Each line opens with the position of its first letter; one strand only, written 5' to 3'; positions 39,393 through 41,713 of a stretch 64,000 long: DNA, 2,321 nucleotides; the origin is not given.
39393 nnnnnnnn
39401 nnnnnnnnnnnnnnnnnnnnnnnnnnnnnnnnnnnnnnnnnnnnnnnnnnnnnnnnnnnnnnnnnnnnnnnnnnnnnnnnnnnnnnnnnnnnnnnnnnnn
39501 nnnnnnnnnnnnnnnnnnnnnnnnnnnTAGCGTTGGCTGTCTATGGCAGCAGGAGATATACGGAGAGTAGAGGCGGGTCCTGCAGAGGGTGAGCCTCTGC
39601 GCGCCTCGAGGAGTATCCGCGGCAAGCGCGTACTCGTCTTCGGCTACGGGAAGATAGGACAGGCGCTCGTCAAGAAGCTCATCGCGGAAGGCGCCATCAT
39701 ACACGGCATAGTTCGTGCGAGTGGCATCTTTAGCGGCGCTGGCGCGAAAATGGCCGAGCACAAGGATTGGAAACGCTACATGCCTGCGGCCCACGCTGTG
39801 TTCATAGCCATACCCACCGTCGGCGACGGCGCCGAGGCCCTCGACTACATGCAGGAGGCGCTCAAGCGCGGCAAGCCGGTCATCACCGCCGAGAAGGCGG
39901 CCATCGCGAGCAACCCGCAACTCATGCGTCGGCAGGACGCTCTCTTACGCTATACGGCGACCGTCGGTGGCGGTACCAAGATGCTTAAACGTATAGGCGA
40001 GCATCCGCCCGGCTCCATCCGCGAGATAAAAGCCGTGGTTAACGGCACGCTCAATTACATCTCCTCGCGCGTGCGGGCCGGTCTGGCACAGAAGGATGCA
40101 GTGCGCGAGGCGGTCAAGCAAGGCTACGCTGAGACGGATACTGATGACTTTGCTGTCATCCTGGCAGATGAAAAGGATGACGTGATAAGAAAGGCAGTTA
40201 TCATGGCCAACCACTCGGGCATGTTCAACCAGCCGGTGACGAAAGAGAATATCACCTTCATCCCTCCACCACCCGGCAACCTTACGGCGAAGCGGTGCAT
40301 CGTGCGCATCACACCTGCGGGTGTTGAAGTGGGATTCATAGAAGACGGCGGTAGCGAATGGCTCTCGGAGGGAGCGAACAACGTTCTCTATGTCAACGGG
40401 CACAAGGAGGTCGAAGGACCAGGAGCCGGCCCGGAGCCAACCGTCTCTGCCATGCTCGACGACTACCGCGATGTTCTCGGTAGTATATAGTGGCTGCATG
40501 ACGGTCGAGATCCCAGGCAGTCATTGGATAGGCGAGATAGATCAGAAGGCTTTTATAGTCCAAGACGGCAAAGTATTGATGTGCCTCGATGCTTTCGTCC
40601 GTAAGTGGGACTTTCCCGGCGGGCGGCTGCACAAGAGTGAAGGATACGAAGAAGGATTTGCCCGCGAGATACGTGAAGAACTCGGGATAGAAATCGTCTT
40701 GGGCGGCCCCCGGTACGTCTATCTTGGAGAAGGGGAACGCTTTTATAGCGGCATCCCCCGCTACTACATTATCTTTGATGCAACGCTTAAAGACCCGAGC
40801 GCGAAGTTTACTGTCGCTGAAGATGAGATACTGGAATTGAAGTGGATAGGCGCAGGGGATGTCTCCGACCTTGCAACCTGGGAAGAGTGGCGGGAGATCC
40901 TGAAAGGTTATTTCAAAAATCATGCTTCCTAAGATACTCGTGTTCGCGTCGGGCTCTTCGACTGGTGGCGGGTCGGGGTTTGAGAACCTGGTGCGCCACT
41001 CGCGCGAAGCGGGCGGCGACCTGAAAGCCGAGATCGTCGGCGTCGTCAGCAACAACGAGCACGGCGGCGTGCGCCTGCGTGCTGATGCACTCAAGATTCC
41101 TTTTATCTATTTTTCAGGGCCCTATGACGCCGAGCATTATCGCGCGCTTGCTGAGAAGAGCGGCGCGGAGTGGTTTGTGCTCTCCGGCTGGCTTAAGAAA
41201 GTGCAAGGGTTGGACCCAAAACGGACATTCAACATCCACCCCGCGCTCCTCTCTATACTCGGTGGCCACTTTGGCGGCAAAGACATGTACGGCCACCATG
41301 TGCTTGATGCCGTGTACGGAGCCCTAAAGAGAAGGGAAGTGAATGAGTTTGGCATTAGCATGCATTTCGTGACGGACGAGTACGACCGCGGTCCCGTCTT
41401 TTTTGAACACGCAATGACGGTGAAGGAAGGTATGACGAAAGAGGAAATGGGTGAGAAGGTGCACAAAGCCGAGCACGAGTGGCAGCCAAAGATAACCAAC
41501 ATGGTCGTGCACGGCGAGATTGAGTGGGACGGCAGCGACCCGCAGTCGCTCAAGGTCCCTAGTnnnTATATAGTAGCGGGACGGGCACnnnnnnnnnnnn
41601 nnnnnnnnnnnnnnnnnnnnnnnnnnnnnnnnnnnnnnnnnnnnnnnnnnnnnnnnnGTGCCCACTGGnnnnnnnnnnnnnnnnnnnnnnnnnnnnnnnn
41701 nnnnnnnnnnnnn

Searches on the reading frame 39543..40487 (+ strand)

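Call 6: search_protein_families(library=pfam, proteins=[window:39543-40487:+], max_evalue=1)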
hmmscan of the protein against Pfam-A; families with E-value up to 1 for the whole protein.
window:39543-40487:+ (315 aa): 9 families
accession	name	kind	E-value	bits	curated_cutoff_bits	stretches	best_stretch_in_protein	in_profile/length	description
PF00742.24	Homoserine_dh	-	1.6e-14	54.5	22.9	1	158-307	14-171/173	Homoserine dehydrogenase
PF13241.12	NAD_binding_7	-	2.3e-05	25.3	22.1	1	25-118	5-94/104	Putative NAD(P)-binding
PF02826.25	2-Hacid_dh_C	-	0.00017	21.5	25.1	1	16-100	25-109/178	D-isomer specific 2-hydroxyacid dehydrogenase, NAD binding domain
PF00208.27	ELFV_dehydrog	-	0.00074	19.7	23.4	1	23-77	28-83/241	Glutamate/Leucine/Phenylalanine/Valine dehydrogenase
PF03447.22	NAD_binding_3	-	0.0021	19.2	24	1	34-126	1-97/116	Homoserine dehydrogenase, NAD binding domain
PF03807.23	F420_oxidored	-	0.03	15.3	21.6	1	30-91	2-68/94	NADP oxidoreductase coenzyme F420-dependent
PF07991.19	KARI_N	-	0.1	12.6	20.6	1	25-114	2-92/165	Acetohydroxy acid isomeroreductase, NADPH-binding domain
PF01408.29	GFO_IDH_MocA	-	0.13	13.3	24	1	29-115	2-91/120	Oxidoreductase family, NAD-binding Rossmann fold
PF01488.26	Shikimate_DH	-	0.14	12.6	24.3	1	24-51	9-36/138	Shikimate / quinate 5-dehydrogenase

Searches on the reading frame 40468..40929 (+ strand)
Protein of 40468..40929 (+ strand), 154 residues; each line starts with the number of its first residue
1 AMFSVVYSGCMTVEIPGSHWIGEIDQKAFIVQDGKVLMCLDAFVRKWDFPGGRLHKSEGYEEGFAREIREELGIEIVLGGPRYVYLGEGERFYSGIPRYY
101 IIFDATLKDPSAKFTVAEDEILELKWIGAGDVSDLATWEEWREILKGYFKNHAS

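Call 6: search_protein_families(library=pfam, proteins=[window:40468-40929:+], max_evalue=1)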
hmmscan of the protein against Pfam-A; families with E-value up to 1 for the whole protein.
window:40468-40929:+ (154 aa): 2 families
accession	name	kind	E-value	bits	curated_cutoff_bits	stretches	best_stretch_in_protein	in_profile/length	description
PF00293.34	NUDIX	-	4.7e-12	46.5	21.1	1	32-139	11-124/134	NUDIX domain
PF22327.2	Nudt16-like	-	0.025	15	27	1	35-75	24-64/161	U8 snoRNA-decapping enzyme-like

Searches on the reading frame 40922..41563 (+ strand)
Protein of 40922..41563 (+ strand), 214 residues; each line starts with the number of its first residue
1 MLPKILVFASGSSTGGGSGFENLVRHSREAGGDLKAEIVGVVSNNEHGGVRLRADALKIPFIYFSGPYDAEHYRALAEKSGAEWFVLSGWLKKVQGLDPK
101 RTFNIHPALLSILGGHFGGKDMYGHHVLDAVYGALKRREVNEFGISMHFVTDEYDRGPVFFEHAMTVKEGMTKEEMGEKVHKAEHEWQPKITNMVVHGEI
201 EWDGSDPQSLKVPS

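Call 6: search_protein_families(library=pfam, proteins=[window:40922-41563:+], max_evalue=1)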
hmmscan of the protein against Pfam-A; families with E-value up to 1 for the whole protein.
window:40922-41563:+ (214 aa): 1 family
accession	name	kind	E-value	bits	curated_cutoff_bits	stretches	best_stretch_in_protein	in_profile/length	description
PF00551.24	Formyl_trans_N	-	4.3e-16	59.6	26.1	1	4-190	2-179/181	Formyl transferase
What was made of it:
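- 40922..41566 (+): PurN-like formyltransferase gene (context, syntenic with relatives). Formyl_trans_N E 4.3e-16 (call 6).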

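Call 7: search_protein_families(library=ncbifam, proteins=[window:40922-41563:+], max_evalue=1)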
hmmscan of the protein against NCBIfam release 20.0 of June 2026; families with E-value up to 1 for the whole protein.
window:40922-41563:+ (214 aa): 5 families
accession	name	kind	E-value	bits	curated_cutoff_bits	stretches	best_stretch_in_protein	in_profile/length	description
TIGR00639.1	PurN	equivalog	1.1e-19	70.8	150.1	1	4-200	2-189/192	phosphoribosylglycinamide formyltransferase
TIGR00655.1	PurU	equivalog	4.1e-07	29.9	285.95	1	28-182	104-252/280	formyltetrahydrofolate deformylase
NF004684.0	PRK06027.1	subfamily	1e-05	25.4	223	1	28-185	109-260/286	formyltetrahydrofolate deformylase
NF041607.1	dimeth_corrin_MtbC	equivalog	0.0099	15.4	350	1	134-205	23-95/203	dimethylamine corrinoid protein MtbC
TIGR02370.1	pyl_corrinoid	subfamily_domain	0.036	13.5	215.3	1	144-200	37-96/197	methyltransferase cognate corrinoid protein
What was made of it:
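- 40922..41566 (+): TIGR00639 70.8 bits, below the cutoff (call 7).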
